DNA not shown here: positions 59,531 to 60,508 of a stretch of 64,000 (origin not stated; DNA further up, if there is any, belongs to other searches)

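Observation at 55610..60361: TPM-domain membrane protein with giant helical insert, followed by two tandem PspA/IM30 paralogs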

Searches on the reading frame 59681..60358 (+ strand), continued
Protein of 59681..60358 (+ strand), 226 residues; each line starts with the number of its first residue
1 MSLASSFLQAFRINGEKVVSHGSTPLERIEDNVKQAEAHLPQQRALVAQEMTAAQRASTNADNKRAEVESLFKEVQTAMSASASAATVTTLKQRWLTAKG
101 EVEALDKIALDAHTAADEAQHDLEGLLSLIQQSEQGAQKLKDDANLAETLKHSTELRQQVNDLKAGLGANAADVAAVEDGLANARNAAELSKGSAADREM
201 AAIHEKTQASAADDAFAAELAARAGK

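Call 37: search_protein_representatives(alignment_id=A1)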
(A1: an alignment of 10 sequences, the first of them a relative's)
Query: 10 sequences, 245 profile positions. Proteins with E-value up to 0.001 (for the whole library): 53; up to 1e-10: 41; up to 1e-30: 19. The best 53 are listed.
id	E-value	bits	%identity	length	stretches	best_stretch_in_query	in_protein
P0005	1.2e-115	401.6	-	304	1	1-244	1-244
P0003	1.4e-115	401.3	-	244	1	1-244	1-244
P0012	4.1e-91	321.2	-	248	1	1-244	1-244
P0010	5.7e-89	314.1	-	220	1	28-244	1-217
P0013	8.7e-89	313.6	-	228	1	21-244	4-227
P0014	1.5e-73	263.7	-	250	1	1-244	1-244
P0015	4.2e-61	222.9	-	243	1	6-243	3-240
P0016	3.3e-57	210.1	-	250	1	11-238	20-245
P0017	6.0e-57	209.3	-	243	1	6-243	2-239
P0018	1.1e-46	175.6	-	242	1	7-238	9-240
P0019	6.6e-40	153.5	-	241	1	4-239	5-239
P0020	2.2e-36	142.0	-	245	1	5-242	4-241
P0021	2.1e-35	138.8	-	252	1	11-236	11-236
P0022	2.4e-35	138.6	-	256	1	1-236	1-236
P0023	8.0e-35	136.8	-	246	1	7-240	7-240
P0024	1.6e-33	132.6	-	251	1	5-243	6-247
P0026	4.2e-32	127.9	-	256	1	1-243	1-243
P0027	1.0e-30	123.4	-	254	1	1-239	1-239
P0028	1.2e-28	116.6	-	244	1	4-235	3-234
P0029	1.4e-25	106.5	-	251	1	4-236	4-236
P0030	2.2e-25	105.9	-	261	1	2-239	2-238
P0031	2.9e-24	102.3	-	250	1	7-239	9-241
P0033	4.7e-21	91.7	-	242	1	2-233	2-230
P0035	6.5e-21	91.3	-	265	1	12-239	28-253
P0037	6.3e-20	88.1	-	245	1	11-242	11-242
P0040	6.6e-18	81.4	-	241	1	7-235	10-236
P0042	2.1e-16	76.5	-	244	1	21-234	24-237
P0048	7.5e-12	61.6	-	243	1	10-236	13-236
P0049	7.8e-11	58.3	-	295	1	34-209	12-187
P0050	7.8e-10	55.0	-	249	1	6-240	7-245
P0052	2.4e-09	53.4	-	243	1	9-242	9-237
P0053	3.7e-09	52.8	-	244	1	1-243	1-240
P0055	5.0e-09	52.4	-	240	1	1-244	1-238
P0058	7.8e-08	48.5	-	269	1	4-239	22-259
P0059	7.9e-08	48.4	-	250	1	5-240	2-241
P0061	4.7e-04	36.1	-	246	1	3-242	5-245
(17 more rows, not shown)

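Call 39: search_protein_families(library=pfam, proteins=[L003:6944-7450:+, L003:6863-7582:+], max_evalue=10)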
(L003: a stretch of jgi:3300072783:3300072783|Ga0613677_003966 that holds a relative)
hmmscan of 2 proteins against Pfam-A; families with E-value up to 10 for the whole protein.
L003:6944-7450:+ (169 aa): 2 families
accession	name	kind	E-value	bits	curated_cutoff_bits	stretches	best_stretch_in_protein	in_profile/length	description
PF09277.16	Erythro-docking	-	0.024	15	24.6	1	31-47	11-27/58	Erythronolide synthase, docking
PF01435.24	Peptidase_M48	-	0.26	11.5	20.3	1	75-110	6-40/186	Peptidase family M48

L003:6863-7582:+ (240 aa): 2 families
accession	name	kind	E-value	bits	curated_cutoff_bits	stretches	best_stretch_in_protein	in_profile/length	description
PF09277.16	Erythro-docking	-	0.05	14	24.6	1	58-74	11-27/58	Erythronolide synthase, docking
PF20584.3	DUF6787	-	2.3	9.1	27.5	1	201-232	44-75/79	Family of unknown function (DUF6787)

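Call 64: find_encoding_contigs(protein=P0020, flank=8000, max_places=3)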
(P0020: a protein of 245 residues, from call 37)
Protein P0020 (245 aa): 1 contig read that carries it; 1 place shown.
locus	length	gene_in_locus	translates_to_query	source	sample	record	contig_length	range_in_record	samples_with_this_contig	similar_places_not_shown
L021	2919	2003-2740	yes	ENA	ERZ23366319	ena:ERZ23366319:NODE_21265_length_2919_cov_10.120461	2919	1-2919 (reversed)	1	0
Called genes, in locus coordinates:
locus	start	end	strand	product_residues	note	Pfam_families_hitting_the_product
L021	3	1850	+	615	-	?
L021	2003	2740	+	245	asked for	-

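Call 65: list_cluster_members(proteins=[P0014, P0015, P0016, P0018, P0019, P0021, P0022, P0023, P0024, P0026])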
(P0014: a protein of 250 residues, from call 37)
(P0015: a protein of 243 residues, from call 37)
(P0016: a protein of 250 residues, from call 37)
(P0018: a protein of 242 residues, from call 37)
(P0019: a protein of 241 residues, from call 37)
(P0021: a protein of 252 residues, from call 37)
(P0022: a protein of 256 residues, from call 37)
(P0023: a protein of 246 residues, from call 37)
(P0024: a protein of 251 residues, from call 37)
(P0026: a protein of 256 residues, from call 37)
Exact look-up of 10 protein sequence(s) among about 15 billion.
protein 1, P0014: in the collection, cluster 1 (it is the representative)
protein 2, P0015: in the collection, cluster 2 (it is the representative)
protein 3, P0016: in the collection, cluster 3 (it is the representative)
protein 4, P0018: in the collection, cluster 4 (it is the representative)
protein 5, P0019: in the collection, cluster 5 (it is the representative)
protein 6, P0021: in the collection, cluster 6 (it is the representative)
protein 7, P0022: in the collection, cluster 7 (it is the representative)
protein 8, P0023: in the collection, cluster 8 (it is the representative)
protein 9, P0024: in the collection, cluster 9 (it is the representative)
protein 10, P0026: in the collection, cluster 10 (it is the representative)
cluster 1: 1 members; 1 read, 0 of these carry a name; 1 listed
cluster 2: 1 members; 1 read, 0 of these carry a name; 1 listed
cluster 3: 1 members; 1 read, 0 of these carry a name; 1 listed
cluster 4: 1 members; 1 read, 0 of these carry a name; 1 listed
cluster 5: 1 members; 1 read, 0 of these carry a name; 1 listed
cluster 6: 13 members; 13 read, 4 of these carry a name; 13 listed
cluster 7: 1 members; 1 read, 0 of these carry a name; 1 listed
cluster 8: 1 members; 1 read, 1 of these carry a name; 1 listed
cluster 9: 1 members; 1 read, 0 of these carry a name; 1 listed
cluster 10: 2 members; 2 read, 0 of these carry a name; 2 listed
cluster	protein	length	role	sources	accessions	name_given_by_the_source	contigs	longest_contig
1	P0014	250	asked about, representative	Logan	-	-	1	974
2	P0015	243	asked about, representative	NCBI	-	-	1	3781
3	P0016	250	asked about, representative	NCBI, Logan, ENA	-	-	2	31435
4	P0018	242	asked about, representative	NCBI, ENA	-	-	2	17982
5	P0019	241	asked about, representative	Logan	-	-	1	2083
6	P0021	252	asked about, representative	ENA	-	-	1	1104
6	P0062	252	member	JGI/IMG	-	septation ring formation regulator EzrA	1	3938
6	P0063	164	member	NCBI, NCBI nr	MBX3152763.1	hypothetical protein KF728_21575 [Candidatus Obscuribacterales bacterium] | hypothetical protein [Candidatus Obscuribacterales bacterium]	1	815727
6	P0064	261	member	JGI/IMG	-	septation ring formation regulator EzrA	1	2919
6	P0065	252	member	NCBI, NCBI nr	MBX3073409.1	hypothetical protein KF913_05770 [Candidatus Obscuribacterales bacterium] | hypothetical protein [Candidatus Obscuribacterales bacterium]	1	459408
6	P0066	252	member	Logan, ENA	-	-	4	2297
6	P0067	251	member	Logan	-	-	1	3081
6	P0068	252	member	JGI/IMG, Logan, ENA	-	-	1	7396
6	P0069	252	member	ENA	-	-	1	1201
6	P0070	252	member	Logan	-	-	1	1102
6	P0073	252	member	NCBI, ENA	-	-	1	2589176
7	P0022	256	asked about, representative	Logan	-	-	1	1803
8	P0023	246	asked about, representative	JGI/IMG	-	hypothetical protein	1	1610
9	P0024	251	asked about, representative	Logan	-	-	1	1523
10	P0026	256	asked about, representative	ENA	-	-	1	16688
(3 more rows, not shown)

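Call 66: find_encoding_contigs(protein=P0016, flank=10000, max_places=2)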
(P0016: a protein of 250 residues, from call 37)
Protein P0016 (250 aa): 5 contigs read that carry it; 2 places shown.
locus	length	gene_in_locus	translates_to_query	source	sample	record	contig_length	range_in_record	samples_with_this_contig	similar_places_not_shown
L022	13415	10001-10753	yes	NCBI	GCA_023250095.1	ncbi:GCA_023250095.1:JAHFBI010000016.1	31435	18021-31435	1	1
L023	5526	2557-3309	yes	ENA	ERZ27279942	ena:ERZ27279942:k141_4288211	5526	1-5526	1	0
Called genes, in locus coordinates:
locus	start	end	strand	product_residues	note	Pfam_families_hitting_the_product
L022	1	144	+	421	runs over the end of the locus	PF02812:ELFV_dehydrog_N, PF00208:ELFV_dehydrog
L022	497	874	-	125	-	-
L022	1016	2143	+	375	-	PF01546:Peptidase_M20, PF07687:M20_dimer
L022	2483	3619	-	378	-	PF00069:Pkinase, PF03109:ABC1 (faint), PF07714:PK_Tyr_Ser-Thr, PF19974:TCAD9 (weak), PF01636:APH (faint), PF06293:Kdo (weak)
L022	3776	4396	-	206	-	-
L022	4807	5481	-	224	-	-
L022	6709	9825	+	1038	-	-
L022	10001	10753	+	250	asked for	-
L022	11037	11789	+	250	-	-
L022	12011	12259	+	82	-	-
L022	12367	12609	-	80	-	-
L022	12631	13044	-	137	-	-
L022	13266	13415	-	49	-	?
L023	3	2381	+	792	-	?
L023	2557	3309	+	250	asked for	-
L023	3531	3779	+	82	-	-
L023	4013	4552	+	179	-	-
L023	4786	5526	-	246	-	?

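Call 67: find_encoding_contigs(protein=P0018, flank=10000, max_places=2)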
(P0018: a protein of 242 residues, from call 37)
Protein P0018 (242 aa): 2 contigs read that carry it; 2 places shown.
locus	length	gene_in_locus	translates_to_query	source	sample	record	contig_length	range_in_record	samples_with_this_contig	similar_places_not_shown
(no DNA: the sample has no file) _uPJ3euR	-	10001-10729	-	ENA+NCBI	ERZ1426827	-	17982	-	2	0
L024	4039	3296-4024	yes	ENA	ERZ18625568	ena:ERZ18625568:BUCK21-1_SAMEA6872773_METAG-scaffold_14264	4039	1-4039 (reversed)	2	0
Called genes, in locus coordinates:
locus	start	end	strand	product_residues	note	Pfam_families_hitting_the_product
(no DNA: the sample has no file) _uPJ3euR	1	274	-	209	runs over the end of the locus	-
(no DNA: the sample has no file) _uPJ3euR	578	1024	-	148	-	-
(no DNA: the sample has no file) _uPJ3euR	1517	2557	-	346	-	-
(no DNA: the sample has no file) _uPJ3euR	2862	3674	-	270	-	-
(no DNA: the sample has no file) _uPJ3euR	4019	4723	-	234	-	-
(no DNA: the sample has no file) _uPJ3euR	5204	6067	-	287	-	PF02899:Phage_int_SAM_1 (weak), PF00589:Phage_integrase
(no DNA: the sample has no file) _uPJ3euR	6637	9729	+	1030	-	-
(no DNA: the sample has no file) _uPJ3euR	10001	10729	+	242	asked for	-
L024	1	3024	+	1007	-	?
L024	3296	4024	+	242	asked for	-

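Call 68: find_encoding_contigs(protein=P0073, flank=10000, max_places=2)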
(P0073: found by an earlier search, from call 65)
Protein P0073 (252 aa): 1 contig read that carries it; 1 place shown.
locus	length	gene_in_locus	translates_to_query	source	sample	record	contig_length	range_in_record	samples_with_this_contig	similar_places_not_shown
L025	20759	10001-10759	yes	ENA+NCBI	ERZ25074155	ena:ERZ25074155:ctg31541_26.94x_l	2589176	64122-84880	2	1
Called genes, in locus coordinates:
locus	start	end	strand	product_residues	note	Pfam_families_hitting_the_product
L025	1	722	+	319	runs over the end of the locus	PF01513:NAD_kinase (weak), PF20143:NAD_kinase_C (faint)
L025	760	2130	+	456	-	-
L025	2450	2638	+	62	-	-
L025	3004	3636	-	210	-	-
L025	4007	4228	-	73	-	-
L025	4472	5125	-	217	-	PF02789:Peptidase_M17_N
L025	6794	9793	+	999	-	-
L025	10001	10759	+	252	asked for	PF06160:EzrA (weak)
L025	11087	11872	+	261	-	PF06160:EzrA (weak)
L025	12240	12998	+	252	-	PF06160:EzrA (weak)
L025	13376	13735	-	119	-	PF06202:GDE_C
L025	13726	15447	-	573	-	PF12439:GDE_N, PF06202:GDE_C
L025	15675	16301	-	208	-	PF13432:TPR_16 (faint), PF13424:TPR_12, PF17874:TPR_MalT (weak), PF13424:TPR_12, PF24885:TPR_NPHP3, PF00515:TPR_1 (weak), PF13374:TPR_10, PF13424:TPR_12, +3 more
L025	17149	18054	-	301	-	PF01966:HD (weak)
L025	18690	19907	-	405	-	PF13411:MerR_1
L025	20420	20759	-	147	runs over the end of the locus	-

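Call 69: find_encoding_contigs(protein=P0026, flank=10000, max_places=2)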
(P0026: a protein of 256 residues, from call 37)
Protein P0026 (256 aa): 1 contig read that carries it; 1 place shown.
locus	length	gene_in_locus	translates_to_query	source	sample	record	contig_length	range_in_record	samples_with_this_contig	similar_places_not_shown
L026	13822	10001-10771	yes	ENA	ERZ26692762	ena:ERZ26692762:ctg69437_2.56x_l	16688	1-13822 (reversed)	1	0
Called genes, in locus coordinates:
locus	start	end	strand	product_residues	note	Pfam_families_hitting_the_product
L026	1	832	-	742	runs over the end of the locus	PF00595:PDZ, PF13180:PDZ_2 (weak), PF17820:PDZ_6, PF00595:PDZ (weak), PF13180:PDZ_2 (weak), PF17820:PDZ_6 (weak), PF03572:Peptidase_S41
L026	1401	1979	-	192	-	PF02789:Peptidase_M17_N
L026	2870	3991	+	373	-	-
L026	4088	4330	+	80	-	-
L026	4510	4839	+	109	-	-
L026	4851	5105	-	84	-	-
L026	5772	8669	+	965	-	-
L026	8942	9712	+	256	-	-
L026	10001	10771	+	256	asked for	-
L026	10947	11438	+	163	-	PF02622:DUF179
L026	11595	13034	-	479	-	PF24796:WDR55, PF24782:WD40_MABP1-WDR62_2nd, PF24814:WD40_Prp19, PF25391:WD40_Gbeta, PF23342:WDR90_beta-prop_4th, PF23381:Beta-prop_IFT122_1st, PF23414:Beta-prop_EML_2, PF24017:Beta-prop_SCAP, +66 more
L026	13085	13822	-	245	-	?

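Call 92: list_cluster_members(proteins=[P0061, P0059, P0058, P0055, P0053, P0052, P0050, P0049, P0048, P0042])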
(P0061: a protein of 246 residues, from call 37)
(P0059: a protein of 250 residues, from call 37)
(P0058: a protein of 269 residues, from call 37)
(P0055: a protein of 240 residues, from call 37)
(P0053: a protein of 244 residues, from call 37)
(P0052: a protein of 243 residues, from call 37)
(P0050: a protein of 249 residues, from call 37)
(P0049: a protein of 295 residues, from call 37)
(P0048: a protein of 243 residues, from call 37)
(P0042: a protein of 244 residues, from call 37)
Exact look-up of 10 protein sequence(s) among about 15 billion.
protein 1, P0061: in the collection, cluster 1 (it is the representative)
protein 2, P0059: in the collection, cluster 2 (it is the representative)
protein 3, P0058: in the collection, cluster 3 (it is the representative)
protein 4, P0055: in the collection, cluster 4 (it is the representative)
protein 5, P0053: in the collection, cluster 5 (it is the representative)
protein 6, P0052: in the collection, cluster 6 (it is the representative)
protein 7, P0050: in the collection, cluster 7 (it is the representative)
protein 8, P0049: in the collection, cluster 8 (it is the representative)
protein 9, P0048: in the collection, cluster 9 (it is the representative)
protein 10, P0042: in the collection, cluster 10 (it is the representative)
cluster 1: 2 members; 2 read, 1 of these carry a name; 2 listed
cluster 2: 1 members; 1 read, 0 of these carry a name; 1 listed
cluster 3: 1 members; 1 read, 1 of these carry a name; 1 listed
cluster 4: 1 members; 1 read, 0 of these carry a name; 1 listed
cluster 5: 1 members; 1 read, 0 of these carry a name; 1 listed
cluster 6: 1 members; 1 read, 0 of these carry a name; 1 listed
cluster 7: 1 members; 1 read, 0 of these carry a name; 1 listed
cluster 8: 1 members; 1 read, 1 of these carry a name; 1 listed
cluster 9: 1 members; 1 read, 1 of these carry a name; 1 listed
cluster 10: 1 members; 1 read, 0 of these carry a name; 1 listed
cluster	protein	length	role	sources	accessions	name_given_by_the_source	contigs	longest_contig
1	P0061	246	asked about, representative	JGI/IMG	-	phage shock protein A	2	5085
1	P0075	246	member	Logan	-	-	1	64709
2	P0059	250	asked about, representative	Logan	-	-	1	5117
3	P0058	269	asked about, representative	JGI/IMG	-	chromosome segregation ATPase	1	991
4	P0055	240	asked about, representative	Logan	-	-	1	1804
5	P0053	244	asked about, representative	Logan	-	-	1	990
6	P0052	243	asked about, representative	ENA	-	-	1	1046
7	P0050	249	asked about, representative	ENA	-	-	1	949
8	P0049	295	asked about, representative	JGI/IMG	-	hypothetical protein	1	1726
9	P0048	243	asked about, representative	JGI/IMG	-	hypothetical protein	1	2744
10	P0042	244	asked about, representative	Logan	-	-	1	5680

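Call 93: find_encoding_contigs(protein=P0075, flank=10000, max_places=2)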
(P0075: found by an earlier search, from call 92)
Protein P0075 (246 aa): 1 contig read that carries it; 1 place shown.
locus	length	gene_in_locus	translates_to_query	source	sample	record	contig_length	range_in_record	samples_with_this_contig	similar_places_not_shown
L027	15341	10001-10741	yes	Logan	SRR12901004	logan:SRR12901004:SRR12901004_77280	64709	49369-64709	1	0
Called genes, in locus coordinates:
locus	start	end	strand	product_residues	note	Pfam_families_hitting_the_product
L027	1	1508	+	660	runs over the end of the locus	-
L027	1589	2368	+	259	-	PF00702:Hydrolase (weak)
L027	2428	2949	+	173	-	-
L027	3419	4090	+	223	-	-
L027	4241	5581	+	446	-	PF03372:Exo_endo_phos (weak)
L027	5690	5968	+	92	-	-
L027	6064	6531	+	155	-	PF08010:Phage_30_3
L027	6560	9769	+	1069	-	-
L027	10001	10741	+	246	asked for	-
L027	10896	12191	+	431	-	PF01553:Acyltransferase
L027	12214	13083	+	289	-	-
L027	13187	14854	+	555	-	PF00501:AMP-binding, PF13193:AMP-binding_C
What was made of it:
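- The pairing holds even for the most distant family member (profile E 4.7e-4; calls 37, 92, 93).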

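Call 94: find_encoding_contigs(protein=P0042, flank=10000, max_places=2)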
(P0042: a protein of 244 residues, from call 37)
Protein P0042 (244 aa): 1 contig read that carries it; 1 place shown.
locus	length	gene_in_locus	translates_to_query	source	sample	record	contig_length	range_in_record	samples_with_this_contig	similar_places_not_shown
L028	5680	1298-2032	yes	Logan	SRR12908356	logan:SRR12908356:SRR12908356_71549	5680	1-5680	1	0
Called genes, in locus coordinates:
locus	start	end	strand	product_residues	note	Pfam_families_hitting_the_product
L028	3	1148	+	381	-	?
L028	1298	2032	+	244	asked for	-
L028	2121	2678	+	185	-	-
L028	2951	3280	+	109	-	PF02583:Trns_repr_metal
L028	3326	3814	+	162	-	PF03203:MerC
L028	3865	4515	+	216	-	-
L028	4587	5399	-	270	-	PF01048:PNP_UDP_1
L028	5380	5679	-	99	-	?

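Call 96: search_protein_families(library=pfam, proteins=[L027:6560-7309:+, L027:6560-9766:+, L027:10001-10738:+, L027:6064-6528:+], max_evalue=10)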
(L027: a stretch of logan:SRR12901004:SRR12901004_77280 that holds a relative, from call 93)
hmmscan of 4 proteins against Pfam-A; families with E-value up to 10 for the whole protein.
L027:6560-7309:+ (250 aa): 0 families

L027:6560-9766:+ (1069 aa): 2 families
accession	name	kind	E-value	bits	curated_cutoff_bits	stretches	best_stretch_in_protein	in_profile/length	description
PF25184.1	YxzE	-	5.9e-05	24.4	40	1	1020-1068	30-65/65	YxzE-like putative bacteriocin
PF16197.11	KAsynt_C_assoc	-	0.12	13.2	33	1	811-850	49-89/111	Ketoacyl-synthetase C-terminal extension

L027:10001-10738:+ (246 aa): 8 families
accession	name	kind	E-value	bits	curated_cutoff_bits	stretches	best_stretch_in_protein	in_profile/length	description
PF03954.19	Lectin_N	-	0.048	14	28.3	1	6-96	43-129/140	Hepatic lectin, N-terminal domain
PF24336.1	DUF7504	-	0.098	13.5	27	1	145-211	53-118/179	Family of unknown function (DUF7504)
PF19314.4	DUF5917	-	0.12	12.9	27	1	8-75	24-90/94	Family of unknown function (DUF5917)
PF17749.6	MIP-T3_C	-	0.15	12.5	25.8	1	133-242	9-120/154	Microtubule-binding protein MIP-T3 C-terminal region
PF04787.17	Pox_H7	-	3.5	8.6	28.2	0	58-104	70-115/143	Late protein H7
PF14584.11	DUF4446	-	4.5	7.7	27.4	1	5-80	7-79/150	Protein of unknown function (DUF4446)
PF13166.12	AAA_13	-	6.6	5.7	36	1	39-169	355-477/713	AAA domain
PF04513.17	Baculo_PEP_C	-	7.8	7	38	0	63-145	26-109/140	Baculovirus polyhedron envelope protein, PEP, C terminus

L027:6064-6528:+ (155 aa): 3 families
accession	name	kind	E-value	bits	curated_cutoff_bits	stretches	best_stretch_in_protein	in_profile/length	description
PF08010.17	Phage_30_3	-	8.4e-39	133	36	1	12-147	2-137/138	Bacteriophage protein GP30.3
PF08719.17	NADAR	-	0.0084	16.8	35.1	1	20-120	16-119/163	NADAR domain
PF18770.7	Arm_vescicular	-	0.23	11.8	33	1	12-35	4-26/61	Armadillo tether-repeat of vescicular transport factor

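Call 102: list_cluster_members(proteins=[P0027, P0028, P0029, P0030, P0031, P0033, P0035, P0037, P0040, P0016])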
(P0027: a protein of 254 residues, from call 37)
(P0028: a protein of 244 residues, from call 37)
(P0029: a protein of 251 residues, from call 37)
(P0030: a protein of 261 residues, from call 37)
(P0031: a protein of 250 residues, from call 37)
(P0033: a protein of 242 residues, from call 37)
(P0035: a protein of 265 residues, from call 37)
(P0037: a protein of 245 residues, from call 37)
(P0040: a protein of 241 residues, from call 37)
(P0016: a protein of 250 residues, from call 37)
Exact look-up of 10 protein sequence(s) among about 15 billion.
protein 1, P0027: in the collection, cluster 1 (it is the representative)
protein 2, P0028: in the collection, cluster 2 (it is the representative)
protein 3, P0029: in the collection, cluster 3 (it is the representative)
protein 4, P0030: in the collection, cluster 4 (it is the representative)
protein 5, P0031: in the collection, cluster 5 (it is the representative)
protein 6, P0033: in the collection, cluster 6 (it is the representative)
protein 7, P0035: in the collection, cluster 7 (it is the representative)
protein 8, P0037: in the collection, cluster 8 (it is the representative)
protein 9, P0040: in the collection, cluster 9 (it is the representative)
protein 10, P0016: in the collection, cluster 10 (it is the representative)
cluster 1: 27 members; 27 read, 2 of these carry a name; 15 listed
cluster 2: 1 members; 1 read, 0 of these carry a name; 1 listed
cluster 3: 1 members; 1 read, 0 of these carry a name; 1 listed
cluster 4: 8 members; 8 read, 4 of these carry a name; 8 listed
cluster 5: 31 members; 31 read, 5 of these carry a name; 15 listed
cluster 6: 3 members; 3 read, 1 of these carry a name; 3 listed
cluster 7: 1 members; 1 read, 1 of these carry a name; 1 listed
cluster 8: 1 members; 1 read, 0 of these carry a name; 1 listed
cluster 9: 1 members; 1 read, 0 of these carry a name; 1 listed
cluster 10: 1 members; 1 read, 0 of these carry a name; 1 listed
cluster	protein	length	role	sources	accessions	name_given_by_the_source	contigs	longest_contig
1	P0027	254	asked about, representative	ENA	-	-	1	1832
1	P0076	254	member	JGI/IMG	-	archaellum component FlaC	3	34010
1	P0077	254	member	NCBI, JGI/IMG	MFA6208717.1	MAG: hypothetical protein WC714_04735 [Candidatus Obscuribacterales bacterium] | hypothetical protein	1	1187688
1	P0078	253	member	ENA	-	-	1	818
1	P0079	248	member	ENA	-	-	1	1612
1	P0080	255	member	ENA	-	-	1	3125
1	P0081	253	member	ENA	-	-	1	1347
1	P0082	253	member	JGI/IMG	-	-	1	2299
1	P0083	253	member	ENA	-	-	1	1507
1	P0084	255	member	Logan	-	-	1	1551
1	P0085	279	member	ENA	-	-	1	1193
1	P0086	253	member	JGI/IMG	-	-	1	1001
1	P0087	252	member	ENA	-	-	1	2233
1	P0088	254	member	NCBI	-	-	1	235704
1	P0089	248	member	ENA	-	-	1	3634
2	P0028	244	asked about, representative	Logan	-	-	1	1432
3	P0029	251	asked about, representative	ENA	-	-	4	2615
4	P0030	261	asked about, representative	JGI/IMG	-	uncharacterized phage infection (PIP) family protein YhgE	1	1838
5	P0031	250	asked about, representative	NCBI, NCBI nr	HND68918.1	MAG TPA: hypothetical protein PL112_19090 [Candidatus Obscuribacter sp.] | hypothetical protein [Candidatus Obscuribacter sp.]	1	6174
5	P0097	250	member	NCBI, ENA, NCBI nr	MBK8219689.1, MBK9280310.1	MAG: hypothetical protein IPK73_01575 [Candidatus Obscuribacter sp.] | hypothetical protein [Candidatus Obscuribacter sp.]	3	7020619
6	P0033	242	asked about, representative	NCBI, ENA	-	-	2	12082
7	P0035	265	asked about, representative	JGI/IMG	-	chromosome segregation ATPase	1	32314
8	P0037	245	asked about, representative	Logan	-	-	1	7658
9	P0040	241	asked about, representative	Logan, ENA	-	-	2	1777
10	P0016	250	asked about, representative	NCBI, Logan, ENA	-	-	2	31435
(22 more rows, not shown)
